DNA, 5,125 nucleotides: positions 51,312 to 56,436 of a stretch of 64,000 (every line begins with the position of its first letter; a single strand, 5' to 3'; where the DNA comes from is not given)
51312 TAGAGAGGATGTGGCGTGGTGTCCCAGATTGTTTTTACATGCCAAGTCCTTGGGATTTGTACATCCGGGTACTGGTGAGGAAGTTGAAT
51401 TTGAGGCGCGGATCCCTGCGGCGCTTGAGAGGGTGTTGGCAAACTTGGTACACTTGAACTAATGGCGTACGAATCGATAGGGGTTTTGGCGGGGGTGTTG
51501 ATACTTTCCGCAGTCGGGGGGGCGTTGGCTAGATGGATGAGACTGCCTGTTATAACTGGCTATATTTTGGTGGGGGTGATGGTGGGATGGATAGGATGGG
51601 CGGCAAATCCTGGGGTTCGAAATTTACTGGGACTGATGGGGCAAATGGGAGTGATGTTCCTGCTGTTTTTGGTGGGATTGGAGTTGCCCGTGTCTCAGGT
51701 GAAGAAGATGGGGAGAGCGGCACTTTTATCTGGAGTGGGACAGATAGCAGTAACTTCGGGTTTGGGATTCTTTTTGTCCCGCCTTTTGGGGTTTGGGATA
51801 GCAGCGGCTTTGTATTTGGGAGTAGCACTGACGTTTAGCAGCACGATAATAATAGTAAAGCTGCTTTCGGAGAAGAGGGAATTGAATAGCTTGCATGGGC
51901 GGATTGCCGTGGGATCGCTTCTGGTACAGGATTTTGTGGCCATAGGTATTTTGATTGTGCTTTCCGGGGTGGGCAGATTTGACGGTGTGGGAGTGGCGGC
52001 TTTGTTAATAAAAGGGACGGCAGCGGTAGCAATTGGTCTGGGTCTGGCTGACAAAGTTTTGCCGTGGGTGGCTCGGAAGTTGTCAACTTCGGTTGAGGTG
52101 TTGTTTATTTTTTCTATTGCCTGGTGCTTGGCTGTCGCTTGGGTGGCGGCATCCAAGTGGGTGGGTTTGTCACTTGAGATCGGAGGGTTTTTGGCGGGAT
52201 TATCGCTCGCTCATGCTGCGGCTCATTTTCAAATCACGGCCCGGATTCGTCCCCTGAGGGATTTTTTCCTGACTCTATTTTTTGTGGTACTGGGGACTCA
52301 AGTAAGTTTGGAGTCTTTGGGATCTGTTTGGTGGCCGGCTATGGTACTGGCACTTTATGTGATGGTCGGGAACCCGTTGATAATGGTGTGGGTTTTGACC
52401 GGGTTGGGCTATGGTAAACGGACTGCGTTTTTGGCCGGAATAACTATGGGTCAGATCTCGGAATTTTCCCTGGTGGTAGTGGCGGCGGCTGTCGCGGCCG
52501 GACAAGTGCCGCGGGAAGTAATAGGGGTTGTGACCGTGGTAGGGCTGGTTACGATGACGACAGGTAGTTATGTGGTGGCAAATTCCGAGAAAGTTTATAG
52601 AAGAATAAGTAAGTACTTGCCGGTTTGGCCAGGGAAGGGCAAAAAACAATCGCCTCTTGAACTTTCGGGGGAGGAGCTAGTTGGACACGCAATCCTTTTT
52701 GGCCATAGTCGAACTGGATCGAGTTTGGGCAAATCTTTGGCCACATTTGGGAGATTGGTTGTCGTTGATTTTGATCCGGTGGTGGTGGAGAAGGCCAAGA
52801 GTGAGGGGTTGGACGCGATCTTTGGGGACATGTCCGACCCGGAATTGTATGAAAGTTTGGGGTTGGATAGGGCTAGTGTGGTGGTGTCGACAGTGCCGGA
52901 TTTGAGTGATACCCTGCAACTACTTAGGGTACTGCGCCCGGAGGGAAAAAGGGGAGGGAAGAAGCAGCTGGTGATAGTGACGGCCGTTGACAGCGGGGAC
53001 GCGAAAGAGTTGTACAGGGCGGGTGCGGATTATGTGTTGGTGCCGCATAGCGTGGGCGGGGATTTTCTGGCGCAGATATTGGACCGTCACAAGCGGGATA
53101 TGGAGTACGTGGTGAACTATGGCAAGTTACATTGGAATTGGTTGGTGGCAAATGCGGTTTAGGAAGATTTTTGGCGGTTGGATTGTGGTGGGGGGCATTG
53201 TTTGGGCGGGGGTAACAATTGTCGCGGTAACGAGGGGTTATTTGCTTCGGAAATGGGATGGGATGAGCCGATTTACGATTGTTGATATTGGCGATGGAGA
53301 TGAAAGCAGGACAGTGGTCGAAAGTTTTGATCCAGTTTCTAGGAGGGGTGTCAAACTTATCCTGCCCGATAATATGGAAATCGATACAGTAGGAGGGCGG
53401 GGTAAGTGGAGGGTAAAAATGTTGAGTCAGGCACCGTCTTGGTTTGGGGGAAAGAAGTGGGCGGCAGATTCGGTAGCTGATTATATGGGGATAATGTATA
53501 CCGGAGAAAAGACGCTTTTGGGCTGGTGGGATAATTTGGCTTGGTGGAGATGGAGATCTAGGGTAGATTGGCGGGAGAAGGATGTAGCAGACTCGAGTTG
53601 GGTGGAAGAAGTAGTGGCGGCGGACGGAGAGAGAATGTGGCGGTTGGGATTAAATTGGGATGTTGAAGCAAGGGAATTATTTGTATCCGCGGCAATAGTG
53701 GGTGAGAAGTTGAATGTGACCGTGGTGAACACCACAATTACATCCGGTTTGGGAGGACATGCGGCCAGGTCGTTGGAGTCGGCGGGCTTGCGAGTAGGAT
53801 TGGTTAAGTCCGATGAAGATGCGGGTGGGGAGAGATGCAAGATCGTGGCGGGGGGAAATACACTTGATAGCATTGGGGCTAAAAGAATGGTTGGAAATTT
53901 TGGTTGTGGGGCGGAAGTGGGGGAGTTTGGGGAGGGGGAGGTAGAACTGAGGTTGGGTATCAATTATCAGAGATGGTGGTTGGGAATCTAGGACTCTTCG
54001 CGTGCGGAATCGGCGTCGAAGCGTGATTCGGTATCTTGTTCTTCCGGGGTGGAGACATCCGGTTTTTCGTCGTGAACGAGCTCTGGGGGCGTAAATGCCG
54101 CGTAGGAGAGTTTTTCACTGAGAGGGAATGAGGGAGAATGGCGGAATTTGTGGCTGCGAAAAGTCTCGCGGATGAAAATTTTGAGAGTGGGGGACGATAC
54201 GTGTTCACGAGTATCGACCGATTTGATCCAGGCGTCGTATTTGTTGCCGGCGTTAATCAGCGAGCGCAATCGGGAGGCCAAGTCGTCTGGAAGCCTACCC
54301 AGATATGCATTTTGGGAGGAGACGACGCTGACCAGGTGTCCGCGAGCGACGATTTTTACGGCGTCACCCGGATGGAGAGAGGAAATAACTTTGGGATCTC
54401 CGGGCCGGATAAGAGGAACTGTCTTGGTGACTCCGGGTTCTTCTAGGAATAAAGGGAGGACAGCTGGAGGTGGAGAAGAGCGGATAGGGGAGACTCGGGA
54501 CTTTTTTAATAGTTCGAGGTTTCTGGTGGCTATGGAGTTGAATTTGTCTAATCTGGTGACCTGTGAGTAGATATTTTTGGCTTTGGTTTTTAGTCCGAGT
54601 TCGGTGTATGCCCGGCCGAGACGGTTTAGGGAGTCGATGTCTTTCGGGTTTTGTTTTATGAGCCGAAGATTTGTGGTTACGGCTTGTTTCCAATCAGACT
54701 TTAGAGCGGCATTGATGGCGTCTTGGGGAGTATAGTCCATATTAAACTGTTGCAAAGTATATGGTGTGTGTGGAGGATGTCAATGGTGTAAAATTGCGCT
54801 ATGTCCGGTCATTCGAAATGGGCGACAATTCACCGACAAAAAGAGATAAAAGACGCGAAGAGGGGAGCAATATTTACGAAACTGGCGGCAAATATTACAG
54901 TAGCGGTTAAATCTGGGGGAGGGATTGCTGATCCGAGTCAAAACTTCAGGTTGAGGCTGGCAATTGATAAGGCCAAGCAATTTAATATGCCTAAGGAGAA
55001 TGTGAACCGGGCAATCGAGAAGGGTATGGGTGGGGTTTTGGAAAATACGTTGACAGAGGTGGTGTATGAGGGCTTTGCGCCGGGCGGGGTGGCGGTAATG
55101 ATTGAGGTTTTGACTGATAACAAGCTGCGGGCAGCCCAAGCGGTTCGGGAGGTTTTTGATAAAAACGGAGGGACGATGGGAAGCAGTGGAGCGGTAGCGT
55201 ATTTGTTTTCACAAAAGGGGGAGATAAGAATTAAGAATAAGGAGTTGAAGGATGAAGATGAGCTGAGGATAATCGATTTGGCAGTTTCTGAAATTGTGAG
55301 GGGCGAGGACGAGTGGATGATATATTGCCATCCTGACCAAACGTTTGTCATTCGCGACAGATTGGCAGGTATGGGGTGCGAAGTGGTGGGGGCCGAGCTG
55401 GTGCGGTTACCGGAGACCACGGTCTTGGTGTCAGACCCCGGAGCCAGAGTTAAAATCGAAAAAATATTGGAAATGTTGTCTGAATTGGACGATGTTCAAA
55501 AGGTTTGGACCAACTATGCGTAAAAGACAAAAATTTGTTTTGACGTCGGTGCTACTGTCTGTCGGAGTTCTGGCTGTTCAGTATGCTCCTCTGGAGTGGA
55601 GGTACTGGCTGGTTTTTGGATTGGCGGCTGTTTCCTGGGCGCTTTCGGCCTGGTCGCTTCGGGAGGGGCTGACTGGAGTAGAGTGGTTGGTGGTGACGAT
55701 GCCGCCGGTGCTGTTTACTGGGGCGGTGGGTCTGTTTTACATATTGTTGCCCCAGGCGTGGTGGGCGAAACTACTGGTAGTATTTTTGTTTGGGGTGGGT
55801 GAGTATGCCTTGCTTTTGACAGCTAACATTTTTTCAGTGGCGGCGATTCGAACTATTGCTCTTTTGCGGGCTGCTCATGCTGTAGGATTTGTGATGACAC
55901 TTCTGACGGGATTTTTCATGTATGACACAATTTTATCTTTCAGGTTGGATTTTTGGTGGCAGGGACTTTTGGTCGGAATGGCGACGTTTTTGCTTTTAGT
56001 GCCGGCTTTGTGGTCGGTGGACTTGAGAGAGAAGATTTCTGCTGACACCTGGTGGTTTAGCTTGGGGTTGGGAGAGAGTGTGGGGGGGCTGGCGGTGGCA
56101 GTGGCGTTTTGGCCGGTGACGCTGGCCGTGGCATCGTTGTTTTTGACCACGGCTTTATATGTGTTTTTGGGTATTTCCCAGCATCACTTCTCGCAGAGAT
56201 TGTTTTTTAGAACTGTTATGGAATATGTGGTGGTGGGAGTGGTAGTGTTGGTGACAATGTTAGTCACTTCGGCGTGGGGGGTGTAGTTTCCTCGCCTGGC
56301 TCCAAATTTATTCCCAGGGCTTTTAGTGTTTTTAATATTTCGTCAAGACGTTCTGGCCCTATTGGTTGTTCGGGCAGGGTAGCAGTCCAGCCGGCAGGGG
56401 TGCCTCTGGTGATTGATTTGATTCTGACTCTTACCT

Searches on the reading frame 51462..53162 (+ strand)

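Call 37: search_protein_families(library=pfam, proteins=[window:51462-53162:+], max_evalue=0.0001)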
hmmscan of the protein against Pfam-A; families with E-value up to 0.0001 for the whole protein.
window:51462-53162:+ (566 aa): 2 families
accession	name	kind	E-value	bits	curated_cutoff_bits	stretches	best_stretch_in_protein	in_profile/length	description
PF00999.27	Na_H_Exchanger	-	1.2e-51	176.2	26.2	1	14-366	2-363/375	Sodium/hydrogen exchanger, transmembrane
PF02254.24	TrkA_N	-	7.5e-19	68.6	23.8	1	411-528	2-116/116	TrkA-N domain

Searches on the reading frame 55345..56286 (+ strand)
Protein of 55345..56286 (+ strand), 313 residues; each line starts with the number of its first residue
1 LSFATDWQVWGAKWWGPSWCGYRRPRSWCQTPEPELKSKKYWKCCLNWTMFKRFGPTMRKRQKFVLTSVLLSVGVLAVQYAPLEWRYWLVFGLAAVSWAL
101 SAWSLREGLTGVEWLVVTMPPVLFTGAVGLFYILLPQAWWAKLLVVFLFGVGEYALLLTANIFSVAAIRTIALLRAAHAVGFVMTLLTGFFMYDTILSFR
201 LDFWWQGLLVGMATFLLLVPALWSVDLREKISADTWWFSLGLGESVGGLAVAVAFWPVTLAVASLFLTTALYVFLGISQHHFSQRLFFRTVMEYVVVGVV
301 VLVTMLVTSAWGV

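Call 3: search_protein_families(library=pfam, proteins=[window:55345-56286:+], max_evalue=0.01)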
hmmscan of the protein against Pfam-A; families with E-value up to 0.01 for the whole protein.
window:55345-56286:+ (313 aa): 1 family
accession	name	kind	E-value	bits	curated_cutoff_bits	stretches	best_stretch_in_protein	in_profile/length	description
PF18900.5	DUF5656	-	2.8e-09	37.1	23.3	1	118-303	60-237/242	Protein of unknown function (DUF5656)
